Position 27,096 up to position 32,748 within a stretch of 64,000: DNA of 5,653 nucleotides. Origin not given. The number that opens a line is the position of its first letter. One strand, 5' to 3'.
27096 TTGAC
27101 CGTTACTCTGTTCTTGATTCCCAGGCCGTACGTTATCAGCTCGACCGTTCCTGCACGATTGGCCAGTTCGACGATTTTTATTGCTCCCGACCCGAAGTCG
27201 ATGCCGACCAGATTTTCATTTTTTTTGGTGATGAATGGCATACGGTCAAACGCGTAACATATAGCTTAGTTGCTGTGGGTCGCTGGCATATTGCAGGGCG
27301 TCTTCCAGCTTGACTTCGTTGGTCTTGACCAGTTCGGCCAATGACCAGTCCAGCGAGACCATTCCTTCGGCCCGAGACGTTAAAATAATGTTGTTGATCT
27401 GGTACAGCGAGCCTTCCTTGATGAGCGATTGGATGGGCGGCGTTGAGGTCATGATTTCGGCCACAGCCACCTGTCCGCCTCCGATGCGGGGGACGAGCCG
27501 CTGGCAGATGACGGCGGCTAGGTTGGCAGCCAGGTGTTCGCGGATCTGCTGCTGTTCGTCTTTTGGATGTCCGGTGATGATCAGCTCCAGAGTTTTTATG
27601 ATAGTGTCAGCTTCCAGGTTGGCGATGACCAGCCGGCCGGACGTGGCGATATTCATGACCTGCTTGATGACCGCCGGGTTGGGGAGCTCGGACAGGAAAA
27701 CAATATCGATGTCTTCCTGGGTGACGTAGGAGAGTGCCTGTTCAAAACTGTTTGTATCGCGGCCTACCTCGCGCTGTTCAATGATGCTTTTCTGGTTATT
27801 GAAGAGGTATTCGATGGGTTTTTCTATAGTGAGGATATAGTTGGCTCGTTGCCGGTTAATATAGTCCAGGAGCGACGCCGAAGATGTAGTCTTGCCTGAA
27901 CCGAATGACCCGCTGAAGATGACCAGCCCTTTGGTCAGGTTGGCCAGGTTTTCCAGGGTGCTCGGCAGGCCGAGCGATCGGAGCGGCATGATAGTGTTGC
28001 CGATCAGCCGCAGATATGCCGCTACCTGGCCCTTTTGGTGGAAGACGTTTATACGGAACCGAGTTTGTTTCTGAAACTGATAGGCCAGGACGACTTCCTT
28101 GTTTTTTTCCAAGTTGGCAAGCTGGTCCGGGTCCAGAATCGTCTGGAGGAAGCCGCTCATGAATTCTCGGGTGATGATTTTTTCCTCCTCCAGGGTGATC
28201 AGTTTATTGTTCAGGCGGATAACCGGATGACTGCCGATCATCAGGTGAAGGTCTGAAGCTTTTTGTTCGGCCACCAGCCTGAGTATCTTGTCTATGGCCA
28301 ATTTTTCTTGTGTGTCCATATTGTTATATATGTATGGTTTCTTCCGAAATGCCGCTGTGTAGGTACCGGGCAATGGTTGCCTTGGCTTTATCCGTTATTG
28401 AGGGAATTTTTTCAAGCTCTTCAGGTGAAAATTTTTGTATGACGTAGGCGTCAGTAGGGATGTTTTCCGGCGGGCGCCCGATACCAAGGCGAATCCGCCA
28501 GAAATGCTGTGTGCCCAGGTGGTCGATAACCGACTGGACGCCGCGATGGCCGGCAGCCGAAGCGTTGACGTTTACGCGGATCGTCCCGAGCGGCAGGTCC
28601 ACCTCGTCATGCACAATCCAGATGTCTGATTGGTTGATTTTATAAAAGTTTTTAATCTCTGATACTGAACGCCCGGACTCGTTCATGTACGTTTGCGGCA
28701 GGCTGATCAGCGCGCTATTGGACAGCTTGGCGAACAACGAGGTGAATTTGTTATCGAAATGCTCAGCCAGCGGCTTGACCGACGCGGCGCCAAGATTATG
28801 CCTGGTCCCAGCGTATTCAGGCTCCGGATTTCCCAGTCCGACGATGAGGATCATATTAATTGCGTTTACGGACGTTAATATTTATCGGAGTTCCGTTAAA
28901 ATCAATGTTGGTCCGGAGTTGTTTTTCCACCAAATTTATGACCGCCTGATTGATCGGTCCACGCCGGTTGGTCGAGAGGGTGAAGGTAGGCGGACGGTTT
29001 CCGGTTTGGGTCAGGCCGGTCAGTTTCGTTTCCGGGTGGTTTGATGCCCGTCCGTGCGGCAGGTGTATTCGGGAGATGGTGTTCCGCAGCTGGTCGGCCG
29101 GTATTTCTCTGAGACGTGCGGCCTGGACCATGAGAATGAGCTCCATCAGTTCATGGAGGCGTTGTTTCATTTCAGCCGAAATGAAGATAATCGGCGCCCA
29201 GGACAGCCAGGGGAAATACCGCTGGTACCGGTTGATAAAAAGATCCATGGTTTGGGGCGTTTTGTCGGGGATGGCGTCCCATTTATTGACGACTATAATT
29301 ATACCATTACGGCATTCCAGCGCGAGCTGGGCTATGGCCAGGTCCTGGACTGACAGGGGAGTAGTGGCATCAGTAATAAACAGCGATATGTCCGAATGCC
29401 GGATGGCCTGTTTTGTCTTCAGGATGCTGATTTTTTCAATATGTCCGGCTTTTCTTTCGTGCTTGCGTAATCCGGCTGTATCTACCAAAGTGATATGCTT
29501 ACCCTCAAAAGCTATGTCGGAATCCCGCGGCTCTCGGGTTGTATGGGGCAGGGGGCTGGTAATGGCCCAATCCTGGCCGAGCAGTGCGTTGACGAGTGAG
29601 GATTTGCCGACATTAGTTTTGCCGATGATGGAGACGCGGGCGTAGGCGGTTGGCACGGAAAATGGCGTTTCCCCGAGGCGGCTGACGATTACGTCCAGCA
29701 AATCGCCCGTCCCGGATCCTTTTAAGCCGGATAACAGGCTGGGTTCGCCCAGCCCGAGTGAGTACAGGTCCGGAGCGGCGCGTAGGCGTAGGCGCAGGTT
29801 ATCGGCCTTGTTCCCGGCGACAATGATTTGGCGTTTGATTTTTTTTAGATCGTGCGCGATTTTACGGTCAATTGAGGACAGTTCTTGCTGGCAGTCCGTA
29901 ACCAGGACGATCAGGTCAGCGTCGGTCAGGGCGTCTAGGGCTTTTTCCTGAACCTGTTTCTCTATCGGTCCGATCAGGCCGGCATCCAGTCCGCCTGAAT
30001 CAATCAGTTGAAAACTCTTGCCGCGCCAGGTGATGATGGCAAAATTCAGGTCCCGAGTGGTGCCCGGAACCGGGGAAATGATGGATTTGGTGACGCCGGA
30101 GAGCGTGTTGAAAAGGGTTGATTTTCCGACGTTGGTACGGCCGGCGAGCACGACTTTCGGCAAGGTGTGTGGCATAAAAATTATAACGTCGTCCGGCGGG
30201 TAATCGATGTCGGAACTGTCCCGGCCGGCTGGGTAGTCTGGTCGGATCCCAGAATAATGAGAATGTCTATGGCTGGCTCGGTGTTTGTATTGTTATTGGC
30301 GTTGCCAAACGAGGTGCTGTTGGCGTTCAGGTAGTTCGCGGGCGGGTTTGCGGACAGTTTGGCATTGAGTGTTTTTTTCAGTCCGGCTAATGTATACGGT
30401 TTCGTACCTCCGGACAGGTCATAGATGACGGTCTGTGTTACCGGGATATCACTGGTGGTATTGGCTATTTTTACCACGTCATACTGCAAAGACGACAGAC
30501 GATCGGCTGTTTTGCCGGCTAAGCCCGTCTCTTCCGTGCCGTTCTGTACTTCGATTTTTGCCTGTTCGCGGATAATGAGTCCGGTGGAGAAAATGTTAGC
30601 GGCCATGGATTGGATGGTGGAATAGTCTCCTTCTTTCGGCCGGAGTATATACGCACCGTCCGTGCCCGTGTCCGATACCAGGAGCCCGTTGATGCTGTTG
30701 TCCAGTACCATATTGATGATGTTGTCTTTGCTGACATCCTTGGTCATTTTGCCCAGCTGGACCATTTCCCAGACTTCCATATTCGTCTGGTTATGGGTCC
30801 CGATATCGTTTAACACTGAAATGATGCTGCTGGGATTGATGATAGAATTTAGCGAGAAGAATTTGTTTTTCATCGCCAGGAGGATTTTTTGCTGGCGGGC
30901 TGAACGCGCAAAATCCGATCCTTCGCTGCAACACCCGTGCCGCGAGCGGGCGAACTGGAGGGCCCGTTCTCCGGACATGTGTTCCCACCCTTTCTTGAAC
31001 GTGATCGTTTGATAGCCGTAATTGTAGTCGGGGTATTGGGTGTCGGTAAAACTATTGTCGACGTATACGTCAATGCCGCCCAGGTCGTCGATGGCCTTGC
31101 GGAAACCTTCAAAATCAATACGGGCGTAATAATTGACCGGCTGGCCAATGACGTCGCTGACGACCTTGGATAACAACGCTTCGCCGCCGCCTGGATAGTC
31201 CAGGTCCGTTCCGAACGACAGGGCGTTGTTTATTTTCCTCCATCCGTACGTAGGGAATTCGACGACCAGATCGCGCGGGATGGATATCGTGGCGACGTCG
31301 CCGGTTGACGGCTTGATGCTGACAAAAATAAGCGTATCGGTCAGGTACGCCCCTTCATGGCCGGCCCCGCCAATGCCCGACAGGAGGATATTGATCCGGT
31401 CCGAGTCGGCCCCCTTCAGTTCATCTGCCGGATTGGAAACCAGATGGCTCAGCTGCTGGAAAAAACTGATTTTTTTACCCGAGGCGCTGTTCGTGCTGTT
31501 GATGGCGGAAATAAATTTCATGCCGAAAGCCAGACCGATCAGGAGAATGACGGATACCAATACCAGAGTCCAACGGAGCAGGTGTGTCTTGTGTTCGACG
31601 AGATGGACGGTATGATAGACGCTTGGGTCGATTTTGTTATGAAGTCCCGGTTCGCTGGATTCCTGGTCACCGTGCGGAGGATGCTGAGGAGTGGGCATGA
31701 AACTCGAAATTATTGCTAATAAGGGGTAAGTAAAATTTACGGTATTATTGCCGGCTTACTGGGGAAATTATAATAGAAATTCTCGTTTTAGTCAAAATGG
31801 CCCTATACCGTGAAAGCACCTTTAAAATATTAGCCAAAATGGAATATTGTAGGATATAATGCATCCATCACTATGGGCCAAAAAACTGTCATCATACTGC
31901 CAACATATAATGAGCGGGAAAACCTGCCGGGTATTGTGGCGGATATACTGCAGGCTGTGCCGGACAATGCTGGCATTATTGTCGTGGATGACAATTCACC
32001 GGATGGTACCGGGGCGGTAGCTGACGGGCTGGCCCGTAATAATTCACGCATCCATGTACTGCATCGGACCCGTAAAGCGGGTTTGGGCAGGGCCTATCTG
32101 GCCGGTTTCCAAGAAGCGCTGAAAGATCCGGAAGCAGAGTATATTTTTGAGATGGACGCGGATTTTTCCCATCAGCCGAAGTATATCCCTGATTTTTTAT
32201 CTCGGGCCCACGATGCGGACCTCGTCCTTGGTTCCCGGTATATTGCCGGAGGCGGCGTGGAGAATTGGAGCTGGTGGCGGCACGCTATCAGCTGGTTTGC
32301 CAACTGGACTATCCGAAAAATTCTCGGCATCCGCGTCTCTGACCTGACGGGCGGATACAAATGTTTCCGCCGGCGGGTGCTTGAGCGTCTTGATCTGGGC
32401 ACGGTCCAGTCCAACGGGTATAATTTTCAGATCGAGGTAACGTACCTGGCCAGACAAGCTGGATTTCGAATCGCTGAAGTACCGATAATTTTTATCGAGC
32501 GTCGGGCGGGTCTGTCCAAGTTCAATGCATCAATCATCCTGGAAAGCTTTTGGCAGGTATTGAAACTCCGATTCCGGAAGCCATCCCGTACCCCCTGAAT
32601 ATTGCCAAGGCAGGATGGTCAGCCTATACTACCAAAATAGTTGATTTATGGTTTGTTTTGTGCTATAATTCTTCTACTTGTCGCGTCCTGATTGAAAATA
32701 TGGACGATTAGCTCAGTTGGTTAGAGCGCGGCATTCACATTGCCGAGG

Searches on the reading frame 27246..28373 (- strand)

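Call 48: search_protein_families(library=pfam, proteins=[window:27246-28373:-], max_evalue=0.0001)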
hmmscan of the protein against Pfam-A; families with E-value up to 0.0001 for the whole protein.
window:27246-28373:- (375 aa): 1 family
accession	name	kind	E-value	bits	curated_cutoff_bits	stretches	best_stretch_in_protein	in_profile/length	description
PF00437.27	T2SSE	-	1.3e-16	60.6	24.9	1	27-297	12-281/370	Type II/IV secretion system protein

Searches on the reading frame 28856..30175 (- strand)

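Call 48: search_protein_families(library=pfam, proteins=[window:28856-30175:-], max_evalue=0.0001)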
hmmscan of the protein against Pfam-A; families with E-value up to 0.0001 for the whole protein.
window:28856-30175:- (439 aa): 12 families
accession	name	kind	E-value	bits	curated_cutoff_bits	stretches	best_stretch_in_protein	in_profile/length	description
PF01926.29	MMR_HSR1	-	4.6e-51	172.1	21.9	2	7-123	1-113/113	50S ribosome-binding GTPase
PF02421.24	FeoB_N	-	4.4e-20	72.2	27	2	7-128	2-119/156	Ferrous iron transport protein B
PF00350.29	Dynamin_N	-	1.6e-17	64.5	27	1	181-214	1-34/168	Dynamin family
PF00009.33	GTP_EFTU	-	8.2e-15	55.3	26.5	1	181-348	6-183/188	Elongation factor Tu GTP binding domain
PF04548.22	AIG1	-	8.6e-11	42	27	1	180-269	2-92/212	AIG1 family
PF14714.11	KH_dom-like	-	1e-10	42.2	27.3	1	363-436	7-81/81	KH-domain-like of EngA bacterial GTPase enzymes, C-terminal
PF03193.22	RsgA_GTPase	-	2.8e-08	34.2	30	0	181-238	109-170/174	RsgA GTPase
PF00625.27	Guanylate_kin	-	4.2e-06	27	25.2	0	183-247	7-70/182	Guanylate kinase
PF08477.19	Roc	-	1.9e-05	25.3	27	0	180-204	1-25/119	Ras of Complex, Roc, domain of DAPkinase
PF09439.16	SRPRB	-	2.4e-05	24.2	25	0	6-64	4-57/178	Signal recognition particle receptor beta subunit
PF00005.33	ABC_tran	-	2.6e-05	25.3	25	0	7-32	13-38/137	ABC transporter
PF00071.28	Ras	-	3.5e-05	23.9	21.6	0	181-240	2-62/162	Ras family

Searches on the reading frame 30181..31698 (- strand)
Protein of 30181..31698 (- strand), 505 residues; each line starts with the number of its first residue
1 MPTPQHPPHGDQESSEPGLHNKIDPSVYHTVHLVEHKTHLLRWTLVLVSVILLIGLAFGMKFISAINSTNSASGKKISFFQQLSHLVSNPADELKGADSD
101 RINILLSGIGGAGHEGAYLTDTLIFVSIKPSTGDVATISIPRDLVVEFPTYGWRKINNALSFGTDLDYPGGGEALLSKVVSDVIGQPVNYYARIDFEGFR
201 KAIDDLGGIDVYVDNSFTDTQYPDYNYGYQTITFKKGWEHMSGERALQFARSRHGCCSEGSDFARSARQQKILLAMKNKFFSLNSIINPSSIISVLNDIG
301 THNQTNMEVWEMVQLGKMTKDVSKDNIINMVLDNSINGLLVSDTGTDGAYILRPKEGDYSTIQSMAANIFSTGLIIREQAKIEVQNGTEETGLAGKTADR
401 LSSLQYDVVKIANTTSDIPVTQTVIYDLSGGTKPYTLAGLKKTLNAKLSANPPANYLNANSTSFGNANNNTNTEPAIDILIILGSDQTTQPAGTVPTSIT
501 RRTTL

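Call 48: search_protein_families(library=pfam, proteins=[window:30181-31698:-], max_evalue=0.0001)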
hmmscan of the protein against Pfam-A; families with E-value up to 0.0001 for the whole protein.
window:30181-31698:- (505 aa): 2 families
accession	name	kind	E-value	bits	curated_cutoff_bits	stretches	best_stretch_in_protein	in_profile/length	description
PF03816.19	LytR_cpsA_psr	-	7e-36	124.1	24.6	1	120-280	2-148/150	LytR_cpsA_psr family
PF13399.11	LytR_C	-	1.4e-09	39.2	22.2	1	380-439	2-60/86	LytR cell envelope-related transcriptional attenuator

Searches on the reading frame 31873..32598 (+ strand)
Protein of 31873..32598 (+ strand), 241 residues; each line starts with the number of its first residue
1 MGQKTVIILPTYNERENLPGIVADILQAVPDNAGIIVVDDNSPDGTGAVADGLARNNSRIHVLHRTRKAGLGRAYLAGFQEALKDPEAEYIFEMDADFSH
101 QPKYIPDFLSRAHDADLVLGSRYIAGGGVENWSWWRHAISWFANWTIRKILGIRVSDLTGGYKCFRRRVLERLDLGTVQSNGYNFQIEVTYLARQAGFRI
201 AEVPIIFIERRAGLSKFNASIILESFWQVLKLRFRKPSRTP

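Call 48: search_protein_families(library=pfam, proteins=[window:31873-32598:+], max_evalue=0.0001)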
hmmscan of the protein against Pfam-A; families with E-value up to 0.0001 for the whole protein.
window:31873-32598:+ (241 aa): 2 families
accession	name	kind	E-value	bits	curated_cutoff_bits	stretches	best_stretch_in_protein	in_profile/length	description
PF00535.33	Glycos_transf_2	-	1.6e-31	109.9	23.3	1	7-173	2-167/168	Glycosyl transferase family 2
PF13641.12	Glyco_tranf_2_3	-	9.1e-08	32.8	27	1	5-221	3-221/230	Glycosyltransferase like family 2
